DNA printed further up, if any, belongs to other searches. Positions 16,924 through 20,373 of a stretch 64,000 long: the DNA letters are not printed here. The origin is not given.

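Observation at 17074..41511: Single 24.4-kb ORF encoding an 8,145-aa mosaic giant protein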

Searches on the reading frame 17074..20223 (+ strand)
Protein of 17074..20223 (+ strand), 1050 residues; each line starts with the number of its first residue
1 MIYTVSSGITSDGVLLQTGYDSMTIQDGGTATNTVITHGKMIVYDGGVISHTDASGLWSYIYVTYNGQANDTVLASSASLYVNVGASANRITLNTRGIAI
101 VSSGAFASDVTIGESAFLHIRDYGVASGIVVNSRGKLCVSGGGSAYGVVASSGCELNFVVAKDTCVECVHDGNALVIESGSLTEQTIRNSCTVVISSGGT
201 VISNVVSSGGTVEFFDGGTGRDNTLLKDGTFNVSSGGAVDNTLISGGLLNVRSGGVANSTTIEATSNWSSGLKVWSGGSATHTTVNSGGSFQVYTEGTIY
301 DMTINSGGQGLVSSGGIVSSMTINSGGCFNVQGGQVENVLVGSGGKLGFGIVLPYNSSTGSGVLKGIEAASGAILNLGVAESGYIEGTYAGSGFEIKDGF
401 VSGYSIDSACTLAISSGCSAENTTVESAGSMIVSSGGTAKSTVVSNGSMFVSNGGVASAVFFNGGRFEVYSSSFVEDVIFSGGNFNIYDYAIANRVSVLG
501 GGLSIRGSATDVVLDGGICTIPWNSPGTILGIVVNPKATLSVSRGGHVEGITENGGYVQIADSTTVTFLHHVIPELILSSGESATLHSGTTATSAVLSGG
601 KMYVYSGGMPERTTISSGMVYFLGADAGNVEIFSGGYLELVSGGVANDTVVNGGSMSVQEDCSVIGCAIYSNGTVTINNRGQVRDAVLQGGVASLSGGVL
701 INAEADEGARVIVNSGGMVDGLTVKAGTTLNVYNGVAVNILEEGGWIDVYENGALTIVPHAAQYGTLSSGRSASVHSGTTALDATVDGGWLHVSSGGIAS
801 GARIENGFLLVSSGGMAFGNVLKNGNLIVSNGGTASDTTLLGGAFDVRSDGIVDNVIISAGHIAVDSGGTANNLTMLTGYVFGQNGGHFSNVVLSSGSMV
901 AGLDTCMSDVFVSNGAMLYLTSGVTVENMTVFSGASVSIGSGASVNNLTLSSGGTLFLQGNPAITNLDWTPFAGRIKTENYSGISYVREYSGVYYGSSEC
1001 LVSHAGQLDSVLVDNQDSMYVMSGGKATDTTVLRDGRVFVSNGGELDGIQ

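Call 5: search_protein_families(library=pfam, proteins=[window:17074-20223:+], max_evalue=0.01)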
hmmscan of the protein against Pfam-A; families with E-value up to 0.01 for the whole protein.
window:17074-20223:+ (1050 aa): 1 family
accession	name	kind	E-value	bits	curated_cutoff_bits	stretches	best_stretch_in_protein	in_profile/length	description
PF16168.11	AIDA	-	1e-48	163.7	27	6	387-447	2-62/63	Adhesin of bacterial autotransporter system, probable stalk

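Call 17: search_protein_families(library=ncbifam, proteins=[window:17074-20223:+], max_evalue=0.01)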
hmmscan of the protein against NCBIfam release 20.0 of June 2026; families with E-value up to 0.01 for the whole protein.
window:17074-20223:+ (1050 aa): 5 families
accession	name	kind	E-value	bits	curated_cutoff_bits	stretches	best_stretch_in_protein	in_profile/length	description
NF033176.1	auto_AIDA-I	exception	1.5e-71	241.3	1200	4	264-875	79-678/1287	autotransporter adhesin AIDA-I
TIGR04415.1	O_hepto_targRPT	repeat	5e-51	170.4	30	11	419-455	1-38/38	strand-loop-strand repeat protein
NF033177.1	auto_Ag43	equivalog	2.6e-35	121.9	1200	4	237-458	245-471/948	Ag43/Cah family autotransporter adhesin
NF007409.0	PRK09945.1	equivalog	1.7e-14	53.3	830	3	508-706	78-253/418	hypothetical protein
NF040482.1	auto_BafA_Cterm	equivalog_domain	4.3e-07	28.7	700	1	229-338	22-136/643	BafA family autotransporter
